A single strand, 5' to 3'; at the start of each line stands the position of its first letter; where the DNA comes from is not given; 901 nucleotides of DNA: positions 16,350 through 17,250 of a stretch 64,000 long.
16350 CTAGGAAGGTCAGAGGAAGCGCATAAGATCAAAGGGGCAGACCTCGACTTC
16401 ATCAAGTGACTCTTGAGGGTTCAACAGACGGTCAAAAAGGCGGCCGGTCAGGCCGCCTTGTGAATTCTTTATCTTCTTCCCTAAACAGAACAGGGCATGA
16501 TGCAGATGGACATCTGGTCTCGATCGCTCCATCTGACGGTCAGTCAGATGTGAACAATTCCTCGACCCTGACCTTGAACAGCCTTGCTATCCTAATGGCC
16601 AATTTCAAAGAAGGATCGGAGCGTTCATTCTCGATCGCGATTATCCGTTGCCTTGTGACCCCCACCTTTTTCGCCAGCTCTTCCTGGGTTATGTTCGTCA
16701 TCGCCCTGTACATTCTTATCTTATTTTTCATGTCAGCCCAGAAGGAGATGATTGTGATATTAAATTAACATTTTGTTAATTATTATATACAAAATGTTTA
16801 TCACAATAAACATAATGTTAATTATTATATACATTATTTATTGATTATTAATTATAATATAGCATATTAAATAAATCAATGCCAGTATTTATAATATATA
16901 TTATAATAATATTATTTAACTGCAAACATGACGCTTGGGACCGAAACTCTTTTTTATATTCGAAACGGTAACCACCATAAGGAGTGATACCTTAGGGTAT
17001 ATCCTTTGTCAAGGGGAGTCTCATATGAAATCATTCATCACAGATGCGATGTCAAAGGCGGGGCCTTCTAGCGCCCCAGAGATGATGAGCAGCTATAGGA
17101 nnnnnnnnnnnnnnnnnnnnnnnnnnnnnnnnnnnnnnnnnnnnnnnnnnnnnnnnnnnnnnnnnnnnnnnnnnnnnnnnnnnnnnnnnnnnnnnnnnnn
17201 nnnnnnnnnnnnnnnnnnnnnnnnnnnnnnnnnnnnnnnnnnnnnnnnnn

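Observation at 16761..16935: Extreme AT-rich block with two palindromes sharing an identical TATA-like core, between the XRE gene and ftsZ-b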

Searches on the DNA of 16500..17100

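Call 84: search_rna_families(source=window, start=16500, end=17100, threshold=evalue, max_evalue=1)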
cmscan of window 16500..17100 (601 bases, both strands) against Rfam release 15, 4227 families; matches with E-value up to 1: 0.
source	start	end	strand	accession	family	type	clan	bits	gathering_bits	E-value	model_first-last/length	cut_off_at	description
